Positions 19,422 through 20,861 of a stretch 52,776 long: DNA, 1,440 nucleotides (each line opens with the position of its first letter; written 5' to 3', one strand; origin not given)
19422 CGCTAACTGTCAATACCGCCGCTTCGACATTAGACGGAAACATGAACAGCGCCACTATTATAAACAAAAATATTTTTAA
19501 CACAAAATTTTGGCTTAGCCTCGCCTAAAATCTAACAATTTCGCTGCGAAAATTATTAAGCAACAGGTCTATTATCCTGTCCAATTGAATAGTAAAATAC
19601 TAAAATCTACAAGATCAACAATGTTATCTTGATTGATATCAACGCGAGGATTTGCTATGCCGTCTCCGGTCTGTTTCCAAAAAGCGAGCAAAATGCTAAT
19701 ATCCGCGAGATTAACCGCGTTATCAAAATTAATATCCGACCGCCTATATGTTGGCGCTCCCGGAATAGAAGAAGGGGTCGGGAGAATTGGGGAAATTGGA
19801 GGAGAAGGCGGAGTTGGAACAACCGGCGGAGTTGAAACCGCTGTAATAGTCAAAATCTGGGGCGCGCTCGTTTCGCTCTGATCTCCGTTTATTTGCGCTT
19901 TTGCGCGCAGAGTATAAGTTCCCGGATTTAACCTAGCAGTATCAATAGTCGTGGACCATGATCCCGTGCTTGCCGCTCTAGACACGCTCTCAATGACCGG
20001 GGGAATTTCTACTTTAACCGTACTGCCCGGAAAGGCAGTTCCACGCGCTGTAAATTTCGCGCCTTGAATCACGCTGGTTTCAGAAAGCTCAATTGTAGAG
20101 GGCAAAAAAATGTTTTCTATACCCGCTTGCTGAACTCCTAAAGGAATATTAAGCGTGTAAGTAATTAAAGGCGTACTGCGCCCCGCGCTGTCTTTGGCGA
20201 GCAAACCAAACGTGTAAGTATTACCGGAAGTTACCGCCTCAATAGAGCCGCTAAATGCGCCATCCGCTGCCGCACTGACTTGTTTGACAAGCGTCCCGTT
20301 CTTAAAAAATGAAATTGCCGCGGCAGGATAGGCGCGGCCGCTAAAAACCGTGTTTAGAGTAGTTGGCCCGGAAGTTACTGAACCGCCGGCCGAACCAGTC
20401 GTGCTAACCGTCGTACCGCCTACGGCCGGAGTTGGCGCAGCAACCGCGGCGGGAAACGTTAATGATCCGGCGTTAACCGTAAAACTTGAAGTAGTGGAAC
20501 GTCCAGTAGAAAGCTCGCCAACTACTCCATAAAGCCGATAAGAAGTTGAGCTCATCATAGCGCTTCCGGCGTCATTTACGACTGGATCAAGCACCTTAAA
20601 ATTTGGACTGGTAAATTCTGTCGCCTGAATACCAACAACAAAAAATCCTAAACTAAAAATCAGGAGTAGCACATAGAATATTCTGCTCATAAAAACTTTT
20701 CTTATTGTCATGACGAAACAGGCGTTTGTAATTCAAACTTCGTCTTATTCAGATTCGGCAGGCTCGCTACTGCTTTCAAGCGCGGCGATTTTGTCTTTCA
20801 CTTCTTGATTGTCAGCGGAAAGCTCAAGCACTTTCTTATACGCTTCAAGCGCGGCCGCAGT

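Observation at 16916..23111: A cohesin/cohesin/dockerin trio is embedded in a glycosylation and surface locus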

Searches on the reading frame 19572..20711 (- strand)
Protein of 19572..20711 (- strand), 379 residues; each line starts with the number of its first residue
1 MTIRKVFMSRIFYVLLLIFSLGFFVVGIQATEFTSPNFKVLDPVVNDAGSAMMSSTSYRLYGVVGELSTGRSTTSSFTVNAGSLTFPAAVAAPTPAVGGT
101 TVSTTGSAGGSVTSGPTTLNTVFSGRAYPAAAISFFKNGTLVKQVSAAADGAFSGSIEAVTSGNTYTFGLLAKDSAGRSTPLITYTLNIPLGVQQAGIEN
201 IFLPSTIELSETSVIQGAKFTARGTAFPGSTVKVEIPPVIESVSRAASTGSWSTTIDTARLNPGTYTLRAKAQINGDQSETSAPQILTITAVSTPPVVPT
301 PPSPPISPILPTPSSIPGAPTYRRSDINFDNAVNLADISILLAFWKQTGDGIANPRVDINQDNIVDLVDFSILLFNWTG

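Call 3: search_protein_families(library=pfam, proteins=[window:19572-20711:-], max_evalue=1)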
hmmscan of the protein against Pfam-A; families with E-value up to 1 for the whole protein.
window:19572-20711:- (379 aa): 5 families
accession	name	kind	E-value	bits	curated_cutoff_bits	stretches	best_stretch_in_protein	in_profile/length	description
PF00404.24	Dockerin_1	-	0.0001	22.9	22.9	1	325-373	2-52/57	Dockerin type I domain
PF19077.6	Big_13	-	0.00013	22.8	27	1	218-286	27-97/102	Bacterial Ig-like domain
PF07495.19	Y_Y_Y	-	0.018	15.4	26.6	1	255-290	29-63/65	Y_Y_Y domain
PF02018.23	CBM_4_9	-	0.13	13.1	25.9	1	139-189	38-83/136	Carbohydrate binding domain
PF17957.7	Big_7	-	0.48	11.5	24.1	1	246-270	46-70/70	Bacterial Ig domain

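Call 5: search_protein_families(library=ncbifam, proteins=[window:19572-20711:-], max_evalue=1)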
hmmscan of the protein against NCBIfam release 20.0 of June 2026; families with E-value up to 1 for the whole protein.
window:19572-20711:- (379 aa): 4 families
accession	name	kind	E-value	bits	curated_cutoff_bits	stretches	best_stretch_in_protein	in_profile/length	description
NF058579.1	CPR_pilus_PamT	equivalog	5.2e-06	26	240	1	14-86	8-80/241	CPR-type pilus protein PamT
NF032891.0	tail_200_repeat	domain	0.06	12.8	350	1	242-286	144-189/195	tandem large repeat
NF005176.1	PRK06655.1-1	equivalog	0.15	12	230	1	257-294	134-171/197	flagellar hook assembly protein FlgD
TIGR03769.1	P_ac_wall_RPT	domain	0.83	10.3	30.9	0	263-289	12-39/41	TIGR03769 domain-containing protein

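Call 8: search_solved_structures(query=window:19572-20711:-, max_evalue=10, show_alignments=3)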
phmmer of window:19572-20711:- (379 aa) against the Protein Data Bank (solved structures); distinct sequences matched with E-value up to 10: 8.
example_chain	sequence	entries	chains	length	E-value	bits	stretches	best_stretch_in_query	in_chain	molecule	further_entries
2y3n_B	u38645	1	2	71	0.00059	22.1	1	324-375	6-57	CELLULOSOMAL FAMILY-48 PROCESSIVE GLYCOSIDE HYDROLASE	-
8ajy_B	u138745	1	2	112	0.062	15.4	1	307-374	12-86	Dockerin from ScaH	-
5k39_B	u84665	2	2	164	0.44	12.6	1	329-376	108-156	Dockerin module from a protein of unknown function | Ig domain protein group 2 domain protein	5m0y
1daq_A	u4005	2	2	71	0.45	12.6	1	324-373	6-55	ENDOGLUCANASE SS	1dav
2mte_A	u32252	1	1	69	0.46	12.6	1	324-373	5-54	Cellulose 1,4-beta-cellobiosidase (reducing end) CelS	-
8hii_N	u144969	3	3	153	0.81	11.7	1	91-153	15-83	anti-Fab nanobody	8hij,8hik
4fl4_A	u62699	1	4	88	1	11.4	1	309-344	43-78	Glycoside hydrolase family 9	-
1x5o_A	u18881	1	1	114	1.1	11.4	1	179-229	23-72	RNA binding motif, single-stranded interacting protein 1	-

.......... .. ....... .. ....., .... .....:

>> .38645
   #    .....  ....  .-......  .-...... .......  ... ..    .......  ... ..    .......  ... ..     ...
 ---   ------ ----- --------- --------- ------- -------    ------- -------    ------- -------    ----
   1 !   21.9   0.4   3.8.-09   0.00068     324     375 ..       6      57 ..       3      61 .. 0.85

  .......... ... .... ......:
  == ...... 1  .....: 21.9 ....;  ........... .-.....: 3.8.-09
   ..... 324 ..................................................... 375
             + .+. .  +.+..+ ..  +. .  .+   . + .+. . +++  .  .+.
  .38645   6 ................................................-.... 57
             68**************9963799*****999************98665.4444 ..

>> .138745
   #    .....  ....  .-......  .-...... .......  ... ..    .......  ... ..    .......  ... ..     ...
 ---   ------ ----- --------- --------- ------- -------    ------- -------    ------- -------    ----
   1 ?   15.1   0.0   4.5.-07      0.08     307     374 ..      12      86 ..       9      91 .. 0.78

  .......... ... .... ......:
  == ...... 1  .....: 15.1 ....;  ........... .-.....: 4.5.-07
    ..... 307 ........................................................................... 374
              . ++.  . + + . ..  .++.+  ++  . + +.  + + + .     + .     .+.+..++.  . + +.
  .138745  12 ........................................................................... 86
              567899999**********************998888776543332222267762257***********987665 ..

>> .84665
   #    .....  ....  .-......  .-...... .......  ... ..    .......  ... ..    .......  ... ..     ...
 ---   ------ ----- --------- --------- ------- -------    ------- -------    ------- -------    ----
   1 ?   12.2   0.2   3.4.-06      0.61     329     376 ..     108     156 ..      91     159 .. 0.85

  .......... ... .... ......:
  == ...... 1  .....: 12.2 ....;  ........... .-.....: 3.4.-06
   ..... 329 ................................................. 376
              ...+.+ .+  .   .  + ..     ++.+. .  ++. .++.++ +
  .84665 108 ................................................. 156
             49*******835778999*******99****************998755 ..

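Call 51: find_homologous_proteins(query=window:19572-20711:-, max_evalue=0.001)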
Query window:19572-20711:- (379 aa): 30 proteins with E <= 0.001 among 8000 candidates.
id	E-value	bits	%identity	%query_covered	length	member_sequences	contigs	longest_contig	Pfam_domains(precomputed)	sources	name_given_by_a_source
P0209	3.3e-227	771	100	97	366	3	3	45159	-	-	-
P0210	1.0e-79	286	48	69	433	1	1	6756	PF00404.25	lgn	-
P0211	6.7e-76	274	46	69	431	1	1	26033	PF00404.25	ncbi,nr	ncbi:hypothetical protein HY477_03245 [Candidatus Uhrbacteria bacterium]|nr:hypothetical protein [Ca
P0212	7.4e-73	264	48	69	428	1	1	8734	PF00404.25,PF19077.7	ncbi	-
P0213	3.6e-69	251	43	70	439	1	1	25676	-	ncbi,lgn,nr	ncbi:MAG: hypothetical protein Q7S48_04705 [bacterium]|nr:hypothetical protein [bacterium]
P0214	7.4e-33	132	40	63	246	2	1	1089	-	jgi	jgi:hypothetical protein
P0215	1.3e-31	128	36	69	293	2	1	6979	PF00404.25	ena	-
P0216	4.8e-31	126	34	78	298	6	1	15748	PF00404.25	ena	-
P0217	2.0e-30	124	36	68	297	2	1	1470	-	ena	-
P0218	2.8e-24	104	34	72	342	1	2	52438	PF19077.7,PF17936.8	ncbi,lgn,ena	-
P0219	2.4e-23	101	34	68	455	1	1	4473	PF00404.25,PF19077.7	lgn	-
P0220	4.7e-22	96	35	68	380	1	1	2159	PF00404.25,PF13620.13,PF17936.8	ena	-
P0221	5.2e-20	90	35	68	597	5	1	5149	PF00404.25,PF19077.7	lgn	-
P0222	1.5e-18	85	35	68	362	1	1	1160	PF00404.25,PF13948.12,PF13620.13,PF17936.8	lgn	-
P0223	3.1e-18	84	34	68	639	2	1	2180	PF00404.25,PF19077.7,PF17936.8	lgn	-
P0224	3.4e-18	84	28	70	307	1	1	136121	PF00404.25,PF17936.8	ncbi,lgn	-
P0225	8.1e-18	83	31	68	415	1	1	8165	PF00404.25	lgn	-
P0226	1.5e-17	82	30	70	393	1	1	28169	PF00404.25,PF00041.28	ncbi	-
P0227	3.7e-17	80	32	68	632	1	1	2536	PF00404.25,PF13620.13,PF17936.8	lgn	-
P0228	3.9e-17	80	32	68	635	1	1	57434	PF00404.25,PF17936.8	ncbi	-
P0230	2.0e-15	75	30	68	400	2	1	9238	PF00404.25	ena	-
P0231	3.5e-15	74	28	68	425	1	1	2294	PF00404.25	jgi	jgi:hypothetical protein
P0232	6.6e-14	70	32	68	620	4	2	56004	PF00404.25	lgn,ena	-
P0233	1.5e-13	69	29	70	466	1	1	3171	PF00404.25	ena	-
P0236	2.5e-9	55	31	68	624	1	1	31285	PF00404.25,PF17936.8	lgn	-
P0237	3.1e-5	41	27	67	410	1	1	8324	PF00404.25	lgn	-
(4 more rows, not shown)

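Call 52: find_encoding_contigs(protein=P0211, flank=10000, max_places=1)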
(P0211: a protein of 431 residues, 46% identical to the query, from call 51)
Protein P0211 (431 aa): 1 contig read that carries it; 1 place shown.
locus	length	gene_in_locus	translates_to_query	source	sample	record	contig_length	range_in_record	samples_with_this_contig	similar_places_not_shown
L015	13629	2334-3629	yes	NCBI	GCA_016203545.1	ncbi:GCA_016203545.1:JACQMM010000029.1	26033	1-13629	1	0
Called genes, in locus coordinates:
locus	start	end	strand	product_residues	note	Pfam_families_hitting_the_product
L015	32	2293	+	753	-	PF13431:TPR_17 (faint), PF00515:TPR_1 (faint), PF13181:TPR_8 (faint), PF13428:TPR_14 (faint), PF14559:TPR_19 (faint), PF23914:TPR_CcmH_CycH, PF13432:TPR_16 (weak), PF07719:TPR_2 (weak), +2 more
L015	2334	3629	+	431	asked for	PF00404:Dockerin_1 (weak)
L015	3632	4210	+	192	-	-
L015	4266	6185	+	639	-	PF17210:SdrD_B (faint)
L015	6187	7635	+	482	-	PF01406:tRNA-synt_1e, PF01921:tRNA-synt_1f (faint), PF09334:tRNA-synt_1g (faint), PF09190:DALR_2, PF23493:CysS_C (weak)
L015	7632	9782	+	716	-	PF04932:Wzy_C (weak)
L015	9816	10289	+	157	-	-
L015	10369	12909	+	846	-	PF26449:DUF8128, PF02534:T4SS-DNA_transf (faint), PF10412:TrwB_AAD_bind (weak), PF12696:TraG-D_C (faint)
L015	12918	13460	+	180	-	-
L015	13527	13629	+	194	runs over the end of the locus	-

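Call 53: find_encoding_contigs(protein=P0224, flank=10000, max_places=1)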
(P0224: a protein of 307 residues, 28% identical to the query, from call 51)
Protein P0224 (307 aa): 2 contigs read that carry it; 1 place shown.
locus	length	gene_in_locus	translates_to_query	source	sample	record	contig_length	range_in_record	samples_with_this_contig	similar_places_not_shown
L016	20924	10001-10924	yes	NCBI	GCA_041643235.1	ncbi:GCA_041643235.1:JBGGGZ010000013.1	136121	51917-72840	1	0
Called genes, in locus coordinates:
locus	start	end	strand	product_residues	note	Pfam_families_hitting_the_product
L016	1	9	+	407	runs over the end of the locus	PF00675:Peptidase_M16, PF05193:Peptidase_M16_C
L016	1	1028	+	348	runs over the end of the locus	PF01594:AI-2E_transport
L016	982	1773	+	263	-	PF01026:TatD_DNase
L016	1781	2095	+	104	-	-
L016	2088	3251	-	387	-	PF02878:PGM_PMM_I, PF02880:PGM_PMM_III, PF00408:PGM_PMM_IV (faint)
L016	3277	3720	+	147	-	PF01250:Ribosomal_S6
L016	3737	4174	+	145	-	PF00436:SSB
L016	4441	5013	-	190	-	PF08207:EFP_N, PF01132:EFP (weak), PF09285:Elong-fact-P_C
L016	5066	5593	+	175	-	PF01936:NYN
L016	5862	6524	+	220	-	-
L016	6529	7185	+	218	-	-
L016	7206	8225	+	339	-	-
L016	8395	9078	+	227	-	-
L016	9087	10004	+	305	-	-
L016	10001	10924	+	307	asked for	PF17936:Big_6 (faint), PF00404:Dockerin_1 (weak)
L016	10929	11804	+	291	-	-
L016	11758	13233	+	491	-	-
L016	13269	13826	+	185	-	PF04542:Sigma70_r2, PF04545:Sigma70_r4 (weak), PF08281:Sigma70_r4_2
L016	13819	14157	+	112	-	-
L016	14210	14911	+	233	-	PF01797:Y1_Tnp (weak)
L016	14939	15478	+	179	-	PF02698:DUF218 (weak)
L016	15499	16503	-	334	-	PF00154:RecA_N, PF08423:Rad51, PF06745:ATPase (weak), PF01637:ATPase_2 (weak), PF27531:MT3502_N (weak), PF02283:CobU (faint), PF21096:RecA_C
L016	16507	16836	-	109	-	PF09136:Glucodextran_B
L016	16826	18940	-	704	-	PF17854:FtsK_alpha, PF01580:FtsK_SpoIIIE, PF09397:FtsK_gamma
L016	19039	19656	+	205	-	PF08220:HTH_DeoR (weak)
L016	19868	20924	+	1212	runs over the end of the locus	-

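Call 54: find_encoding_contigs(protein=P0228, flank=10000, max_places=1)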
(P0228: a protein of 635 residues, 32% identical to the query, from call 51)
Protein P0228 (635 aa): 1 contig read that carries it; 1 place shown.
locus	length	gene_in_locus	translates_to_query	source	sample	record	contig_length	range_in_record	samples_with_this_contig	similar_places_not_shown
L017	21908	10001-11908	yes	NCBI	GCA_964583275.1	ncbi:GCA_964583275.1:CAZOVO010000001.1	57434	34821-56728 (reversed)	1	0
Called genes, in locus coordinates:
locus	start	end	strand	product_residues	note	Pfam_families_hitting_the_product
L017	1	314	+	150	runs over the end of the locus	PF00717:Peptidase_S24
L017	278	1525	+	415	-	PF00704:Glyco_hydro_18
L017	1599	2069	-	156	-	PF00293:NUDIX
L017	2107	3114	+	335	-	PF13310:Virulence_RhuM, PF02661:Fic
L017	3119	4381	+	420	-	PF00817:IMS, PF11799:IMS_C, PF13438:DUF4113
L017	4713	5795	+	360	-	-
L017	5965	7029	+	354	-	-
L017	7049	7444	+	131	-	-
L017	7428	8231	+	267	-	PF03781:FGE-sulfatase (faint)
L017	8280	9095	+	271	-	PF03781:FGE-sulfatase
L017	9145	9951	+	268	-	PF03781:FGE-sulfatase (weak)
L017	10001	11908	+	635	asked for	PF17936:Big_6 (faint), PF00404:Dockerin_1 (faint)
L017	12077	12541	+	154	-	PF00011:HSP20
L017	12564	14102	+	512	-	PF00963:Cohesin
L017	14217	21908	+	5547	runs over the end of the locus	PF25788:Ig_Rha78A_N (faint), PF10102:DUF2341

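Call 75: predict_structure(alignment_id=A7)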
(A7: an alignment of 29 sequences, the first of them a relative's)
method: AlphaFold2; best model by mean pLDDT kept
length: 366 residues; sequences in the alignment: 29
mean_pLDDT: 77.9   pTM: 0.53
mean pLDDT of the five models: 77.9, 77.9, 77.2, 76.7, 76.5
residues with pLDDT >= 90: 199; 70-90: 55; 50-70: 22; < 50: 90
segments of 3 or more residues with pLDDT < 50: 15-62, 67-96, 297-307
pLDDT, mean of each block of 10 residues (from residue 1): 82 54 41 39 40 42 45 36 38 49 86 97 97 97 94 97 97 93 94 98 97 97 91 98 96 97 95 94 74 54 46 89 94 79 87 94 88
secondary structure, 60 per line:
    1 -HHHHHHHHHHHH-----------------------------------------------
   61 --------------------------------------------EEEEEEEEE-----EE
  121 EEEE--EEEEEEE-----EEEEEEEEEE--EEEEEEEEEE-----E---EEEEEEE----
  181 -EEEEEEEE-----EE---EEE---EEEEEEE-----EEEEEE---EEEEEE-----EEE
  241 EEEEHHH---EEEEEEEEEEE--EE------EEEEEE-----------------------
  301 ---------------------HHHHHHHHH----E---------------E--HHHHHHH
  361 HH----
elements in order: H2-13 E105-113 E119-124 E127-133 E139-148 E151-160 E170-176 E182-189 E200-202 E206-212 E218-223 E227-232 E238-244 E251-261 E272-277 H322-330 H354-362

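Call 77: search_protein_families(library=ncbifam, alignment_id=A7, max_evalue=0.01)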
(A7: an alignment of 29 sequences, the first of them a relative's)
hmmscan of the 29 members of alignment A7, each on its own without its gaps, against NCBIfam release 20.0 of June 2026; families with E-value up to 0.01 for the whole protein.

A. member 1, P0209 (366 aa): 1 family
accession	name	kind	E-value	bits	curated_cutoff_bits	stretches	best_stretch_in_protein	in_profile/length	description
NF058579.1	CPR_pilus_PamT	equivalog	1.9e-06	27.5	240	1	9-72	14-79/241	CPR-type pilus protein PamT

B. families by the number of members that match (of 29 scanned): 15 families
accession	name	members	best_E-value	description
NF041540.1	dockerin_GC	10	8.5e-05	GC-type dockerin domain-anchored protein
NF033510.3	Ca_tandemer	7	2.6e-11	Ca2+-stabilized repeat-containing adhesin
NF058592.1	GxPGS_dom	7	9.4e-07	PGS family Ig-like domain-containing protein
NF032891.0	tail_200_repeat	4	0.0002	tandem large repeat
NF058579.1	CPR_pilus_PamT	3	1.5e-09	CPR-type pilus protein PamT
TIGR02232.1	myxo_disulf_rpt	2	9.4e-09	cysteine-rich acidic repeat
NF040520.1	Ig_like_BLP2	2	2.4e-05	Ig-like repeat protein Blp2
NF041611.1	exoglucan_CbhB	1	1.9e-06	exoglucanase CbhB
NF045522.1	MXAN_2561_fam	1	8.2e-06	MXAN_2561 family MXYO-CTERM-anchored protein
TIGR04216.1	halo_surf_glyco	1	6.7e-05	HVO_2072 family ArtA-dependent S-layer glycoprotein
NF033845.1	MSCRAMM_ClfB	1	0.0004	MSCRAMM family adhesin clumping factor ClfB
NF007285.1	PRK09752.1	1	0.0016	AIDA-I family autotransporter adhesin YfaL/EhaC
NF049990.1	CellobisidaseCelK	1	0.0048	cellulose 1,4-beta-cellobiosidase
NF058648.1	ECF_sub_HI1622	1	0.0074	NikL family nickel/cobalt ECF transporter subunit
NF047638.1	throspo3_MtsC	1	0.0095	cell-cell cohesion MYXO-CTERM protein MtsC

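Call 78: fold_search(model_id=the predicted structure, library=pdb)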
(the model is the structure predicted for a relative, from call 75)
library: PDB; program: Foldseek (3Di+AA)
matches with E <= 10: 1880; with E <= 0.001: 235
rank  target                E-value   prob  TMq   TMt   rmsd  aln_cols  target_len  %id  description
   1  7dm0_A                5.3e-07  1.00  0.19  0.40  17.2       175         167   20  Biofilm associated protein - C region (released 2021-12-15)
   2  6grt_A                3.1e-06  1.00  0.22  0.14  17.4       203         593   13  Paired immunoglobulin-like receptor B (PirB) or Leukocyte immunoglobulin-like receptor subfamily B member 3 (LILRB3) f (released 2019-02-06)
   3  7ptp_A                3.7e-06  1.00  0.18  0.10  15.0       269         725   12  In-situ structure of pentameric S-layer protein (released 2021-12-15)
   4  2yn5_A                5.1e-06  1.00  0.19  0.24  17.7       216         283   16  Structural insight into the giant calcium-binding adhesin SiiE: implications for the adhesion of Salmonella enterica t (released 2013-04-03)
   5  2yn3_D                6.4e-06  1.00  0.22  0.36  16.7       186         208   18  Structural insight into the giant calcium-binding adhesin SiiE: implications for the adhesion of Salmonella enterica t (released 2013-04-03)
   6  5gni_B                6.8e-06  1.00  0.23  0.40  15.3       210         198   11  The crystal structure of PECAM-1 IgL1-2 trans-homophilic dimer (released 2016-12-21)
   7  6tpv_A                7.5e-06  1.00  0.18  0.32  17.9       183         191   20  Crystal structures of FNIII domain one and two of the human leucocyte common antigen-related protein, LAR (released 2020-05-13)
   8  2yn5_B                1.1e-05  1.00  0.19  0.24  18.0       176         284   19  Structural insight into the giant calcium-binding adhesin SiiE: implications for the adhesion of Salmonella enterica t (released 2013-04-03)
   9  1nug_B                1.4e-05  1.00  0.21  0.13  16.1       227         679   10  Role of Calcium Ions in the Activation and Activity of the Transglutaminase 3 Enzyme (2 calciums, 1 Mg, inactive form) (released 2003-04-22)
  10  6grq_A                1.5e-05  1.00  0.21  0.15  16.6       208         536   14  Paired immunoglobulin-like receptor B (PirB) or Leukocyte immunoglobulin-like receptor subfamily B member 3 (LILRB3) f (released 2019-02-06)
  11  5gni_A                1.6e-05  1.00  0.24  0.43  15.8       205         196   13  The crystal structure of PECAM-1 IgL1-2 trans-homophilic dimer (released 2016-12-21)
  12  2yn3_C                1.8e-05  1.00  0.18  0.23  18.5       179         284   19  Structural insight into the giant calcium-binding adhesin SiiE: implications for the adhesion of Salmonella enterica t (released 2013-04-03)
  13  2yn3_B                1.9e-05  1.00  0.21  0.30  15.7       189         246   18  Structural insight into the giant calcium-binding adhesin SiiE: implications for the adhesion of Salmonella enterica t (released 2013-04-03)
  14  6a8p_C                2.0e-05  1.00  0.22  0.13  16.1       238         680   10  Transglutaminase 2 mutant G224V in complex with GTP (released 2018-09-26)
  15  2yn3_A                2.2e-05  1.00  0.19  0.25  17.6       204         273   17  Structural insight into the giant calcium-binding adhesin SiiE: implications for the adhesion of Salmonella enterica t (released 2013-04-03)
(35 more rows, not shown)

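Call 80: search_protein_families(library=ncbifam, proteins=[L016:5862-6524:+, L016:6529-7185:+, L016:7206-8225:+, L016:8395-9078:+, L016:9087-10004:+], max_evalue=0.01)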
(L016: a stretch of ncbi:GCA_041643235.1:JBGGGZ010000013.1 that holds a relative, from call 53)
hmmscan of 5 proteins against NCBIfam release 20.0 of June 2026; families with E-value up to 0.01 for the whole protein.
L016:5862-6524:+ (220 aa): 0 families

L016:6529-7185:+ (218 aa): 0 families

L016:7206-8225:+ (339 aa): 0 families

L016:8395-9078:+ (227 aa): 0 families

L016:9087-10004:+ (305 aa): 0 families

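Call 87: search_protein_families(library=pfam, proteins=[L016:9087-10004:+], max_evalue=0.1)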
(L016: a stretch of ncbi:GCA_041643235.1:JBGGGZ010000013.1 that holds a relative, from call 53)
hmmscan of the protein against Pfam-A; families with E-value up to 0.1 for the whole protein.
L016:9087-10004:+ (305 aa): 1 family
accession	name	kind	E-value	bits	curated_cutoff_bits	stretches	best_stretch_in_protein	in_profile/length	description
PF06030.18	WxLIP_PGBD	-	0.0085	16.6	27.3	1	41-129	24-115/121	WxL Interacting Protein, peptidoglycan binding domain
